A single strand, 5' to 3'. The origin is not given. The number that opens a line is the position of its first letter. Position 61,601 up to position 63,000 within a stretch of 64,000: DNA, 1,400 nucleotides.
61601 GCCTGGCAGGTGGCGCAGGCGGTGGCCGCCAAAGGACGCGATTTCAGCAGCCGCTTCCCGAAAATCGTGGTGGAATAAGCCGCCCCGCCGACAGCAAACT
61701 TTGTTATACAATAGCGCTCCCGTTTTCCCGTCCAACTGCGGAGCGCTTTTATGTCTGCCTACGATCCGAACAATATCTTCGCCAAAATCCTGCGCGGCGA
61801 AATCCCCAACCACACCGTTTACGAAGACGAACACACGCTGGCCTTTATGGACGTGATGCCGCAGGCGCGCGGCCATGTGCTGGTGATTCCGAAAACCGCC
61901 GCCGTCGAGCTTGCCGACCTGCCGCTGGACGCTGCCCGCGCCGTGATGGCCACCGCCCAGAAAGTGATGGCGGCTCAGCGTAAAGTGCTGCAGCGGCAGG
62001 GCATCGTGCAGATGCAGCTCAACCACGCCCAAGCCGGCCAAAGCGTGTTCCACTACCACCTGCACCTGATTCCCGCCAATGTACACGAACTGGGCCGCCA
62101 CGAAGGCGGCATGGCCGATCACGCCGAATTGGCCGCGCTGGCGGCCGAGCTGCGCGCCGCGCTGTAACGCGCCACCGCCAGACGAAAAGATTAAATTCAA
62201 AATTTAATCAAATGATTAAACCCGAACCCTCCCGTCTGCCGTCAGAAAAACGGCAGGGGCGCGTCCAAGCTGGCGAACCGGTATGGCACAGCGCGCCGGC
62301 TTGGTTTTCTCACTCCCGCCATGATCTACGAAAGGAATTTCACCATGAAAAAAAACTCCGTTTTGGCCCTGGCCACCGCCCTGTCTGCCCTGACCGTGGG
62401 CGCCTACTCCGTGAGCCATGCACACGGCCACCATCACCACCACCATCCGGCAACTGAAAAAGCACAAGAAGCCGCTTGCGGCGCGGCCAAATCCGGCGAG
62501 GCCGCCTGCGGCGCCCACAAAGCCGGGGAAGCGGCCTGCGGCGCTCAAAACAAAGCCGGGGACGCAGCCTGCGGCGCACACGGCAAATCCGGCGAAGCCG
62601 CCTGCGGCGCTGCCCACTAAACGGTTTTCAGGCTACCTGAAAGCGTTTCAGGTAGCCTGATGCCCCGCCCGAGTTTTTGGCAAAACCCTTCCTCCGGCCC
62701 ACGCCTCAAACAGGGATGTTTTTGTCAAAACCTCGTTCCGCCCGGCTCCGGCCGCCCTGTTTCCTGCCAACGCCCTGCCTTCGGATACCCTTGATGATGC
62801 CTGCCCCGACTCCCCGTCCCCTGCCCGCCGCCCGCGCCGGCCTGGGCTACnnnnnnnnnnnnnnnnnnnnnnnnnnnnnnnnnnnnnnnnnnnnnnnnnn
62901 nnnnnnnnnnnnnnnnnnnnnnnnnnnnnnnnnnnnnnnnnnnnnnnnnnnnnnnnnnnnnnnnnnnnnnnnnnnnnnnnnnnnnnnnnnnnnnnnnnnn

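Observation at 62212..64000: Truncated MNIO (DUF692) - DUF2063 RiPP-type cluster; the precursor combines a His6 tract with five AACGA cysteine repeats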

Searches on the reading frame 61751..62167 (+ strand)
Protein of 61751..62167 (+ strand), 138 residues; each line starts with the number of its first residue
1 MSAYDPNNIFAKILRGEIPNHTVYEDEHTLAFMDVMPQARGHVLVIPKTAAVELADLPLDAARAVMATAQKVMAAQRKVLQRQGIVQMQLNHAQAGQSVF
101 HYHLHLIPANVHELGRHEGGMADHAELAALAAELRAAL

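Call 3: search_protein_families(library=pfam, proteins=[window:61751-62164:+], max_evalue=1)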
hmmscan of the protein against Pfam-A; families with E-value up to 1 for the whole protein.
window:61751-62164:+ (138 aa): 3 families
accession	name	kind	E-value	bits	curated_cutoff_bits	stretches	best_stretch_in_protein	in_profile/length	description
PF01230.28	HIT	-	4.7e-25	88.5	21.5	1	15-109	1-95/98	HIT domain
PF11969.13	DcpS_C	-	6.2e-13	49.7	24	1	8-110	2-103/114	Scavenger mRNA decapping enzyme C-term binding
PF14414.12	WHH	-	0.031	14.4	25.1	1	103-122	19-38/43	A nuclease of the HNH/ENDO VII superfamily with conserved WHH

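Call 4: search_protein_families(library=ncbifam, proteins=[window:61751-62164:+], max_evalue=1)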
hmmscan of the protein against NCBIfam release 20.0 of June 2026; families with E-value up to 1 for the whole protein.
window:61751-62164:+ (138 aa): 3 families
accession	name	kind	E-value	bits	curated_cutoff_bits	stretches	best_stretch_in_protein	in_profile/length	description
NF045834.1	M_plasma_HinT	exception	1.2e-22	80.7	130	1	9-109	1-101/102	histidine triad protein HinT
NF007965.0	PRK10687.1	equivalog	2.6e-16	59.8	206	1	8-109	5-107/119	purine nucleoside phosphoramidase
NF052622.1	ATPAdlTfActino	equivalog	1.6e-08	34.2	290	1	26-109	58-142/176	ATP adenylyltransferase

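Call 15: find_encoding_contigs(protein=window:61751-62167:+, flank=10000, max_places=6)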
Protein window:61751-62167:+ (138 aa): 1 contig read that carries it; 1 place shown.
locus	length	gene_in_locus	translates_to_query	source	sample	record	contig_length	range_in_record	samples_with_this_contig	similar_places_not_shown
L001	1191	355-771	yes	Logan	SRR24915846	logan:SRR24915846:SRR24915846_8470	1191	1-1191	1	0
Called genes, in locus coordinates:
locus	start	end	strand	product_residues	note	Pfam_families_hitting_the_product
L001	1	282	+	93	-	?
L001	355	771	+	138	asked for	PF11969:DcpS_C, PF01230:HIT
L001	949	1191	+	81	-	?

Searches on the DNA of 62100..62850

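Call 64: search_rna_families(source=window, start=62100, end=62850, threshold=evalue, max_evalue=1)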
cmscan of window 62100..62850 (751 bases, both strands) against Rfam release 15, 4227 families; matches with E-value up to 1: 0.
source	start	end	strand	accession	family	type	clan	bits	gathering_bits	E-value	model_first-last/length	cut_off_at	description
